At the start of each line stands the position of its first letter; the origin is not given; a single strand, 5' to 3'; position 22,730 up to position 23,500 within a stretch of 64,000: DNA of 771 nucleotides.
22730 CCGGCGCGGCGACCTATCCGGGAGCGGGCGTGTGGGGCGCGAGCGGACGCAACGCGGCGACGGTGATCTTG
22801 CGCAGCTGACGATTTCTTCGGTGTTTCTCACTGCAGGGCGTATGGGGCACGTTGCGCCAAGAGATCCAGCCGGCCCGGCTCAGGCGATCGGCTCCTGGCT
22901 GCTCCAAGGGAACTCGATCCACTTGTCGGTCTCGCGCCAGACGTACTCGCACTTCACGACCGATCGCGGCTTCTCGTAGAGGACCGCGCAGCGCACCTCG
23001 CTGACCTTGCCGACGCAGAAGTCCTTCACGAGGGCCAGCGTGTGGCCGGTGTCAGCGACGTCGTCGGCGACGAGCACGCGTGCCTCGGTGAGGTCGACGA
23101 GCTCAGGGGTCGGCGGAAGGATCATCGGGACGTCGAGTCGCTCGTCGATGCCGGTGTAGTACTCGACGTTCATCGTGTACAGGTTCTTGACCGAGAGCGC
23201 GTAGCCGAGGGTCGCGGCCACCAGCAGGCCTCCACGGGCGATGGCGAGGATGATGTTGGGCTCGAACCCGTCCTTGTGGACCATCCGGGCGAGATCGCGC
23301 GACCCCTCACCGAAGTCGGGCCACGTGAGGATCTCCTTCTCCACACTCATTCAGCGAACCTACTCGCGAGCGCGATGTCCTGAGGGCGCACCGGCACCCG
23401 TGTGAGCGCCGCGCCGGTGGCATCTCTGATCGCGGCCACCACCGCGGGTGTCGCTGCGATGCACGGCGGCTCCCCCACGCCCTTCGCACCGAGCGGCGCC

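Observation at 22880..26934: CoxM-CoxS-CoxL-type hydroxylase operon ending in a translationally coupled purine-type phosphoribosyltransferase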

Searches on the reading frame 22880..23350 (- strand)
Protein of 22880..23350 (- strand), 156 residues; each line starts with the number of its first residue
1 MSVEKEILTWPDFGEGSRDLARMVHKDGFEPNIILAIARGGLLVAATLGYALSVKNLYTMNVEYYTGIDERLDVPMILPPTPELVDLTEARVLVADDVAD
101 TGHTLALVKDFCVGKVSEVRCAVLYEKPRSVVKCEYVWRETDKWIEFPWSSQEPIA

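Call 5: search_protein_families(library=ncbifam, proteins=[window:22880-23350:-], max_evalue=0.001)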
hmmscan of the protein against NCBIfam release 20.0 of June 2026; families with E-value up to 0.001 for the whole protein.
window:22880-23350:- (156 aa): 4 families
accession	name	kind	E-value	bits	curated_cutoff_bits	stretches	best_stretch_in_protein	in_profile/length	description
NF006613.0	PRK09177.1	equivalog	2.5e-16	59.7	138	1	4-151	8-146/159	xanthine phosphoribosyltransferase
NF006605.0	PRK09162.1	equivalog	2.6e-07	30.2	181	1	33-130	44-140/183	hypoxanthine-guanine phosphoribosyltransferase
NF000014.2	tet_prtrans_34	exception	2e-05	24.5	345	1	4-151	3-141/154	xanthine phosphoribosyltransferase Tet(34)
TIGR01203.1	HGPRTase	equivalog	7.6e-05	22.5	150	1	18-130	13-127/167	hypoxanthine phosphoribosyltransferase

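Call 6: search_protein_families(library=pfam, proteins=[window:22880-23350:-], max_evalue=0.001)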
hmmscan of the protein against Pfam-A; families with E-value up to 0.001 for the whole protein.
window:22880-23350:- (156 aa): 1 family
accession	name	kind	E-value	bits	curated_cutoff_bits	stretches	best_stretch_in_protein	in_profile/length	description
PF00156.33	Pribosyltran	-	3.1e-17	62.8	26.3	1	5-150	3-152/158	Phosphoribosyl transferase domain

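Call 7: find_homologous_proteins(query=window:22883-23350:-, max_evalue=1e-10)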
Query window:22883-23350:- (156 aa): 7961 proteins with E <= 1e-10 among 8000 candidates; the best 120 are listed.
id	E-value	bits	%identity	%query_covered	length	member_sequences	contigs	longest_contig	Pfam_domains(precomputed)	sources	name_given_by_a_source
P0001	1.8e-99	348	99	100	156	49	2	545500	PF00156.34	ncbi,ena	-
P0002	8.6e-99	346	99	100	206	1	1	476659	PF00156.34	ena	-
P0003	5.1e-95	334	94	100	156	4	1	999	PF00156.34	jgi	jgi:hypoxanthine phosphoribosyltransferase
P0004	1.3e-92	326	92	100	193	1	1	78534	PF00156.34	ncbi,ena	-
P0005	9.4e-92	323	-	-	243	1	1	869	PF00156.34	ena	-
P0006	1.7e-91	322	91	100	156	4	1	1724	PF00156.34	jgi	jgi:hypoxanthine phosphoribosyltransferase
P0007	8.1e-89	314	87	100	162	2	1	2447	PF00156.34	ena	-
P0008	1.7e-84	300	85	100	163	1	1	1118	PF00156.34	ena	-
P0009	3.9e-84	298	86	99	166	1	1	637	PF00156.34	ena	-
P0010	5.5e-79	282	78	100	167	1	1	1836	PF00156.34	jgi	-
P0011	7.3e-79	281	78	100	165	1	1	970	PF00156.34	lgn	-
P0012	1.2e-78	280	80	98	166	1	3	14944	PF00156.34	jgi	-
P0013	1.6e-78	280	78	98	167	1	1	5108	PF00156.34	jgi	jgi:hypoxanthine phosphoribosyltransferase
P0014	4.5e-78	279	78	100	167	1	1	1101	PF00156.34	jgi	jgi:hypoxanthine phosphoribosyltransferase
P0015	4.6e-78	279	77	99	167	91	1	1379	PF00156.34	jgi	-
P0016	5.2e-78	278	78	100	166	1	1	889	PF00156.34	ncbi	-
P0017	6.3e-78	278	78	97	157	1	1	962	PF00156.34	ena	-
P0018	8.0e-78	278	79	99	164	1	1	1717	PF00156.34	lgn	-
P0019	8.5e-78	278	75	100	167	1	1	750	PF00156.34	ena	-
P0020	8.7e-78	278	81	98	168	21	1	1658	PF00156.34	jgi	jgi:hypoxanthine phosphoribosyltransferase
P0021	1.0e-77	277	76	100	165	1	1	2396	PF00156.34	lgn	-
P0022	1.7e-77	277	80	98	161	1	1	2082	PF00156.34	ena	-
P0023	2.2e-77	276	79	100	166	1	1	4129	PF00156.34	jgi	jgi:uncharacterized protein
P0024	2.5e-77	276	77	99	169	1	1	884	PF00156.34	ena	-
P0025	4.1e-77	276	80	98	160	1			PF00156.34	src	-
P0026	4.3e-77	275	76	100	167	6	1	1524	PF00156.34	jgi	-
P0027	5.8e-77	275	74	100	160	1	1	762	PF00156.34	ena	-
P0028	6.1e-77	275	79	100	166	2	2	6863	PF00156.34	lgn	-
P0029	1.0e-76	274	78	100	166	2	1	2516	PF00156.34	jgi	jgi:hypoxanthine phosphoribosyltransferase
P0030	1.1e-76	274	75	99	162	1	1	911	PF00156.34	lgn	-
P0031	1.1e-76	274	75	100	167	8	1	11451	PF00156.34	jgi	jgi:hypoxanthine phosphoribosyltransferase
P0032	1.4e-76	274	76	100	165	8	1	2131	PF00156.34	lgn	-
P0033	2.0e-76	273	75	99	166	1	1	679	PF00156.34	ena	-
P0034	2.2e-76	273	75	100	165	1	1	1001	PF00156.34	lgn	-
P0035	2.2e-76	273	76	100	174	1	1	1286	PF00156.34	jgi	jgi:uncharacterized protein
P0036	2.3e-76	273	74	99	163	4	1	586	PF00156.34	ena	-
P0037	2.4e-76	273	76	100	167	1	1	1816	PF00156.34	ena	-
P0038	2.8e-76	273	76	99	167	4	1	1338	PF00156.34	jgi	jgi:hypoxanthine phosphoribosyltransferase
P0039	4.0e-76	272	75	100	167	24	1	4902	PF00156.34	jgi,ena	jgi:hypoxanthine phosphoribosyltransferase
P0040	4.2e-76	272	76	100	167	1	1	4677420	PF00156.34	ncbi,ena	-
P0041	4.4e-76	272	78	100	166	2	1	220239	PF00156.34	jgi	jgi:uncharacterized protein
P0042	4.5e-76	272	75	100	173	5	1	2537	PF00156.34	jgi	jgi:hypoxanthine phosphoribosyltransferase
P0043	6.5e-76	272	76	99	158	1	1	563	PF00156.34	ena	-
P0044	7.1e-76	271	76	99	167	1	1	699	PF00156.34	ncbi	-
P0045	1.0e-75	271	76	100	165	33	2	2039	PF00156.34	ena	-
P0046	1.1e-75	271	75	99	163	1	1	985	PF00156.34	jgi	-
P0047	1.2e-75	271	73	98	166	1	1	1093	PF00156.34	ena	-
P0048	1.3e-75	271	78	100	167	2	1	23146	PF00156.34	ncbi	-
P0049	1.5e-75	270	78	100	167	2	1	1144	PF00156.34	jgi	jgi:hypoxanthine phosphoribosyltransferase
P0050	1.5e-75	270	75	99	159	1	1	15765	PF00156.34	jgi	jgi:hypoxanthine phosphoribosyltransferase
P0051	1.9e-75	270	75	100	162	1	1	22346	PF00156.34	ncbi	-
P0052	2.1e-75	270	77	100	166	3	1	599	PF00156.34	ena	-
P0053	2.1e-75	270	76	100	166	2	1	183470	PF00156.34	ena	-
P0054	2.1e-75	270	76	100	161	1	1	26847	PF00156.34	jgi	jgi:hypoxanthine phosphoribosyltransferase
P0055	2.1e-75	270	74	99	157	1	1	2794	PF00156.34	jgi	jgi:hypoxanthine phosphoribosyltransferase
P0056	2.4e-75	270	78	98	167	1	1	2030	PF00156.34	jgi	jgi:hypoxanthine phosphoribosyltransferase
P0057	2.4e-75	270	75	100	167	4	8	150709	PF00156.34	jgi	jgi:hypoxanthine phosphoribosyltransferase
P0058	2.5e-75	270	76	100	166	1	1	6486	PF00156.34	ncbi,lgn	-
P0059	2.7e-75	270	75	100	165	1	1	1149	PF00156.34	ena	-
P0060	3.5e-75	269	76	100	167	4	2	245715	PF00156.34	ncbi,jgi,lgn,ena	ncbi:MAG: phosphoribosyltransferase [Acidimicrobiales bacterium]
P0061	3.7e-75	269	74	100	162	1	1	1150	PF00156.34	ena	-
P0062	3.9e-75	269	77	99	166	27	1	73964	PF00156.34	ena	-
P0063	3.9e-75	269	75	98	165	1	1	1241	PF00156.34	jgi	-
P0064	4.1e-75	269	75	100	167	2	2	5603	PF00156.34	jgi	jgi:hypoxanthine phosphoribosyltransferase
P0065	4.1e-75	269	73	100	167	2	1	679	PF00156.34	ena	-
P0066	4.2e-75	269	76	97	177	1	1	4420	PF00156.34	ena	-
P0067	5.4e-75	269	72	100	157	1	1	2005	PF00156.34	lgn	-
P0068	5.7e-75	269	75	99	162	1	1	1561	PF00156.34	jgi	jgi:hypoxanthine phosphoribosyltransferase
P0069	5.8e-75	269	74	99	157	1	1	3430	PF00156.34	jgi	jgi:hypoxanthine phosphoribosyltransferase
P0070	6.5e-75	268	75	98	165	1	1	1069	PF00156.34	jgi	jgi:uncharacterized protein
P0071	6.5e-75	268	76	97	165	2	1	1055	PF00156.34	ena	-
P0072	6.7e-75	268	72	99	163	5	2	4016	PF00156.34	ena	-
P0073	6.9e-75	268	71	100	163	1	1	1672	PF00156.34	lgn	-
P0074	7.6e-75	268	75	99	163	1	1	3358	PF00156.34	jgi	jgi:hypoxanthine phosphoribosyltransferase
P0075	8.0e-75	268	76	97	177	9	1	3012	PF00156.34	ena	-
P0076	8.6e-75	268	77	96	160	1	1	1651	PF00156.34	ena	-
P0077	8.6e-75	268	75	98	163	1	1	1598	PF00156.34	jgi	jgi:hypoxanthine phosphoribosyltransferase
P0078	9.7e-75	268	76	99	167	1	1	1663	PF00156.34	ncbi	-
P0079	9.7e-75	268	74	97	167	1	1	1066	PF00156.34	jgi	-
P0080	1.1e-74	268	73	99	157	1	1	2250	PF00156.34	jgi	jgi:hypoxanthine phosphoribosyltransferase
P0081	1.3e-74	267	73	99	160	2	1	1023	PF00156.34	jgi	jgi:hypoxanthine phosphoribosyltransferase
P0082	1.3e-74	267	74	100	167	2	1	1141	PF00156.34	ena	-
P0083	1.7e-74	267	75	99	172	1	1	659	PF00156.34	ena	-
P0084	1.8e-74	267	74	100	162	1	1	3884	PF00156.34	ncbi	ncbi:MAG: phosphoribosyltransferase [Gaiellaceae bacterium]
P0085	1.9e-74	267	75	98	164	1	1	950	PF00156.34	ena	-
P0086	2.1e-74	267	74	95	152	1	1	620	PF00156.34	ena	-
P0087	2.3e-74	267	76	100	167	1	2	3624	PF00156.34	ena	-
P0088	2.6e-74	266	72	99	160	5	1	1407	PF00156.34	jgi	jgi:uncharacterized protein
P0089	2.9e-74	266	74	98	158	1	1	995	PF00156.34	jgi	jgi:hypoxanthine phosphoribosyltransferase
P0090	2.9e-74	266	74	100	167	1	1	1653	PF00156.34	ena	-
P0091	3.5e-74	266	73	99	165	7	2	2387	PF00156.34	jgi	-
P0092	3.5e-74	266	76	100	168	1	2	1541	PF00156.34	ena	-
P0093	3.6e-74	266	76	100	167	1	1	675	PF00156.34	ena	-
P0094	3.6e-74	266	76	98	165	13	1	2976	PF00156.34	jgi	jgi:hypoxanthine phosphoribosyltransferase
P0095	4.0e-74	266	74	97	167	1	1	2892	PF00156.34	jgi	jgi:hypoxanthine phosphoribosyltransferase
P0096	4.2e-74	266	74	100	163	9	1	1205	PF00156.34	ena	-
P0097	4.3e-74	266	72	99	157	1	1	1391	PF00156.34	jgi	jgi:uncharacterized protein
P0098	4.3e-74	266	72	100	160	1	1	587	PF00156.34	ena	-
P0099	4.6e-74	266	71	98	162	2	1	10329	PF00156.34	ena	-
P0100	4.9e-74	266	77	99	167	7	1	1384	PF00156.34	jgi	jgi:hypoxanthine phosphoribosyltransferase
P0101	5.2e-74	265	73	98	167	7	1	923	PF00156.34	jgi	jgi:hypoxanthine phosphoribosyltransferase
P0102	5.3e-74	265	75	100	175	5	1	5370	PF00156.34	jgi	jgi:hypoxanthine phosphoribosyltransferase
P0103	5.4e-74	265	74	100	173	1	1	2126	PF00156.34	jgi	jgi:hypoxanthine phosphoribosyltransferase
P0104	5.6e-74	265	71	100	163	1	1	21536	PF00156.34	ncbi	-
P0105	5.8e-74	265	74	97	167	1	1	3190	PF00156.34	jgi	jgi:uncharacterized protein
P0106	6.0e-74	265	73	99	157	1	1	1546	PF00156.34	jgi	jgi:hypoxanthine phosphoribosyltransferase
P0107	6.1e-74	265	73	100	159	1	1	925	PF00156.34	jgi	jgi:uncharacterized protein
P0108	6.3e-74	265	75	100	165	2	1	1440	PF00156.34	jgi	jgi:uncharacterized protein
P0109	6.3e-74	265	73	100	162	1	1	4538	PF00156.34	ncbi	-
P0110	6.3e-74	265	72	100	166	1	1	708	PF00156.34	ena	-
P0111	6.4e-74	265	75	100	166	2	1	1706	PF00156.34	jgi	jgi:hypoxanthine phosphoribosyltransferase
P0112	6.5e-74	265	74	98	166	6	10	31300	PF00156.34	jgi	jgi:hypoxanthine phosphoribosyltransferase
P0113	6.9e-74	265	75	96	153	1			PF00156.34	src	-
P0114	6.9e-74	265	75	100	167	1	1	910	PF00156.34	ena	-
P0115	7.1e-74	265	72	99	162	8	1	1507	PF00156.34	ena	-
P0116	7.5e-74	265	73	99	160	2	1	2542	PF00156.34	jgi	jgi:uncharacterized protein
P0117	7.8e-74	265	73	97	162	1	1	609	PF00156.34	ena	-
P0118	7.8e-74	265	72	99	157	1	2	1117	PF00156.34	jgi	jgi:hypoxanthine phosphoribosyltransferase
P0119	8.0e-74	265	72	100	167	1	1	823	PF00156.34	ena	-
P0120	8.2e-74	265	73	97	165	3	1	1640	PF00156.34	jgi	jgi:hypothetical protein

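Call 8: find_encoding_contigs(protein=P0001, flank=10000, max_places=4)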
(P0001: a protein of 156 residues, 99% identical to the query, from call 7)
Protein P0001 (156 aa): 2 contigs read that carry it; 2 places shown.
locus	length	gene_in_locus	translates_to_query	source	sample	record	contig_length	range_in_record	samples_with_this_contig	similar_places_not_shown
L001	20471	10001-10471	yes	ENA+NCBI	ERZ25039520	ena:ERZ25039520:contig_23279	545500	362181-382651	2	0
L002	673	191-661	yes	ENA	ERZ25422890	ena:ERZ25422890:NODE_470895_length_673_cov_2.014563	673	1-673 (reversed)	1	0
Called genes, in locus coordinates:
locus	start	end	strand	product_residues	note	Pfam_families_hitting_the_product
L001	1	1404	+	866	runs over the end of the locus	PF01799:Fer2_2, PF01315:Ald_Xan_dh_C, PF02738:MoCoBD_1, PF20256:MoCoBD_2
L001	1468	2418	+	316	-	PF01979:Amidohydro_1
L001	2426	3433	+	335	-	PF00296:Bac_luciferase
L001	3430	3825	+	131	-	PF01042:Ribonuc_L-PSP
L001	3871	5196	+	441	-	PF01979:Amidohydro_1, PF07969:Amidohydro_3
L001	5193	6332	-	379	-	PF01425:Amidase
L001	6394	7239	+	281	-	PF00941:FAD_binding_5, PF03450:CO_deh_flav_C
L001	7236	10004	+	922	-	PF01799:Fer2_2, PF01315:Ald_Xan_dh_C, PF02738:MoCoBD_1, PF20256:MoCoBD_2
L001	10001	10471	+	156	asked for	PF00156:Pribosyltran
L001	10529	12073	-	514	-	PF01134:GIDA (faint), PF01266:DAO (weak), PF01593:Amino_oxidase, PF13450:NAD_binding_8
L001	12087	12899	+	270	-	PF02633:Creatininase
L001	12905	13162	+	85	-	-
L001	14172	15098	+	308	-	PF00795:CN_hydrolase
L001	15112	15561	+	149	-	PF22091:DUF6941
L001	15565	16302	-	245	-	PF11716:MDMPI_N, PF07398:MDMPI_C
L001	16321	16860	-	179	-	PF08808:RES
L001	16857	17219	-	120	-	PF09722:Xre_MbcA_ParS_C (weak)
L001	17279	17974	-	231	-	PF00106:adh_short, PF01370:Epimerase (weak), PF13561:adh_short_C2, PF08659:KR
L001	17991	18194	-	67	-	PF00581:Rhodanese (weak)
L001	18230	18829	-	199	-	-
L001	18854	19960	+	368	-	PF00296:Bac_luciferase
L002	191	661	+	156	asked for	PF00156:Pribosyltran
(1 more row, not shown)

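Call 9: find_encoding_contigs(protein=P0004, flank=10000, max_places=3)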
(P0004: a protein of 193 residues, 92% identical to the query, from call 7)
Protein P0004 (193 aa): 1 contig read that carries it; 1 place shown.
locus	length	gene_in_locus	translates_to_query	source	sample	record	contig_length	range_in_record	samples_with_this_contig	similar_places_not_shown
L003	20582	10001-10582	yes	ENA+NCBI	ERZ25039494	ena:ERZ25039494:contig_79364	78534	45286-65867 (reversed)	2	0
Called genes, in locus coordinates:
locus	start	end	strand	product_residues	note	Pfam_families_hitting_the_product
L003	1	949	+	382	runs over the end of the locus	PF02738:MoCoBD_1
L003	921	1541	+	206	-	PF20256:MoCoBD_2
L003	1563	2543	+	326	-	PF08100:Dimerisation, PF00891:Methyltransf_2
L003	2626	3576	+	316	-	PF01979:Amidohydro_1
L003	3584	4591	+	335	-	PF00296:Bac_luciferase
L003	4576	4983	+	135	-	PF01042:Ribonuc_L-PSP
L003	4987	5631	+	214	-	PF01979:Amidohydro_1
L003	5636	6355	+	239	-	PF01979:Amidohydro_1, PF07969:Amidohydro_3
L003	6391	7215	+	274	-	PF00941:FAD_binding_5, PF03450:CO_deh_flav_C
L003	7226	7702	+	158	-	PF00111:Fer2 (weak), PF01799:Fer2_2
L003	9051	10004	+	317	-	PF20256:MoCoBD_2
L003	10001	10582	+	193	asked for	PF00156:Pribosyltran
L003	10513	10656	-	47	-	-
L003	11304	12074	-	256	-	PF01266:DAO (weak), PF13450:NAD_binding_8, PF01593:Amino_oxidase (faint)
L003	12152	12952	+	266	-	PF02633:Creatininase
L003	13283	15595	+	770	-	PF01546:Peptidase_M20, PF00795:CN_hydrolase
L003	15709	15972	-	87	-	PF09722:Xre_MbcA_ParS_C (weak)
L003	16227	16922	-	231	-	PF00106:adh_short, PF13561:adh_short_C2, PF08659:KR (weak)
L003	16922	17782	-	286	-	PF00581:Rhodanese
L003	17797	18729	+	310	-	PF00296:Bac_luciferase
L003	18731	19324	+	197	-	PF00296:Bac_luciferase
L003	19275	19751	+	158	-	PF00296:Bac_luciferase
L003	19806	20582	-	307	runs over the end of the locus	-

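Call 14: search_solved_structures(query=window:22883-23350:-, max_evalue=0.01, show_alignments=2)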
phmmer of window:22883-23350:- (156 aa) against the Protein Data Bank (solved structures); distinct sequences matched with E-value up to 0.01: 17.
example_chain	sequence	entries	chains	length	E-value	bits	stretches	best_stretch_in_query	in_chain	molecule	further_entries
1vdm_A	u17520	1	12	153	3.6e-22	82.3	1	5-151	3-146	purine phosphoribosyltransferase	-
4z1o_A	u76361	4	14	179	2.8e-17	66.4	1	3-152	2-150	Phosphoribosyltransferase | Purine phosphoribosyltransferase (GpT-2)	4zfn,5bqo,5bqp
4trb_A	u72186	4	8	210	9.4e-16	61.4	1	5-151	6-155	Purine phosphoribosyltransferase (GpT-1)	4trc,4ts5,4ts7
1a98_A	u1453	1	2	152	5e-06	29.8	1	4-150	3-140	XANTHINE-GUANINE PHOSPHORIBOSYLTRANSFERASE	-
1a95_A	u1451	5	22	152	6.7e-06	29.4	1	4-150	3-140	XANTHINE-GUANINE PHOSPHORIBOSYLTRANSFERASE | Xanthine phosphoribosyltransferase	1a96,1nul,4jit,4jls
7kl6_A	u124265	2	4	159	8.1e-06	29.1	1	12-150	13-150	Phosphoribosyltransferase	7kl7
1a97_A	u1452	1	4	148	8.2e-06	29.1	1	4-150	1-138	XANTHINE-GUANINE PHOSPHORIBOSYLTRANSFERASE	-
6kp5_A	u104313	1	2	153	5.5e-05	26.4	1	4-150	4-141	Xanthine phosphoribosyltransferase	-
5xtk_A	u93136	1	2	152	6.1e-05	26.3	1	4-150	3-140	Xanthine phosphoribosyltransferase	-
5vog_A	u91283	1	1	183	0.00021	24.6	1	8-151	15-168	Putative phosphoribosyltransferase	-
6kqc_A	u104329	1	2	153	0.00064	23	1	4-150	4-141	Xanthine phosphoribosyltransferase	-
3o7m_A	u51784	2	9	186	0.00093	22.4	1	10-130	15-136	Hypoxanthine phosphoribosyltransferase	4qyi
4pfq_A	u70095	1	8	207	0.0027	21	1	20-130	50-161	Hypoxanthine phosphoribosyltransferase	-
3ohp_A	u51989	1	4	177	0.0042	20.3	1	17-138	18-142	Hypoxanthine phosphoribosyltransferase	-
2geb_A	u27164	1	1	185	0.0051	20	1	4-137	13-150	Hypoxanthine-guanine phosphoribosyltransferase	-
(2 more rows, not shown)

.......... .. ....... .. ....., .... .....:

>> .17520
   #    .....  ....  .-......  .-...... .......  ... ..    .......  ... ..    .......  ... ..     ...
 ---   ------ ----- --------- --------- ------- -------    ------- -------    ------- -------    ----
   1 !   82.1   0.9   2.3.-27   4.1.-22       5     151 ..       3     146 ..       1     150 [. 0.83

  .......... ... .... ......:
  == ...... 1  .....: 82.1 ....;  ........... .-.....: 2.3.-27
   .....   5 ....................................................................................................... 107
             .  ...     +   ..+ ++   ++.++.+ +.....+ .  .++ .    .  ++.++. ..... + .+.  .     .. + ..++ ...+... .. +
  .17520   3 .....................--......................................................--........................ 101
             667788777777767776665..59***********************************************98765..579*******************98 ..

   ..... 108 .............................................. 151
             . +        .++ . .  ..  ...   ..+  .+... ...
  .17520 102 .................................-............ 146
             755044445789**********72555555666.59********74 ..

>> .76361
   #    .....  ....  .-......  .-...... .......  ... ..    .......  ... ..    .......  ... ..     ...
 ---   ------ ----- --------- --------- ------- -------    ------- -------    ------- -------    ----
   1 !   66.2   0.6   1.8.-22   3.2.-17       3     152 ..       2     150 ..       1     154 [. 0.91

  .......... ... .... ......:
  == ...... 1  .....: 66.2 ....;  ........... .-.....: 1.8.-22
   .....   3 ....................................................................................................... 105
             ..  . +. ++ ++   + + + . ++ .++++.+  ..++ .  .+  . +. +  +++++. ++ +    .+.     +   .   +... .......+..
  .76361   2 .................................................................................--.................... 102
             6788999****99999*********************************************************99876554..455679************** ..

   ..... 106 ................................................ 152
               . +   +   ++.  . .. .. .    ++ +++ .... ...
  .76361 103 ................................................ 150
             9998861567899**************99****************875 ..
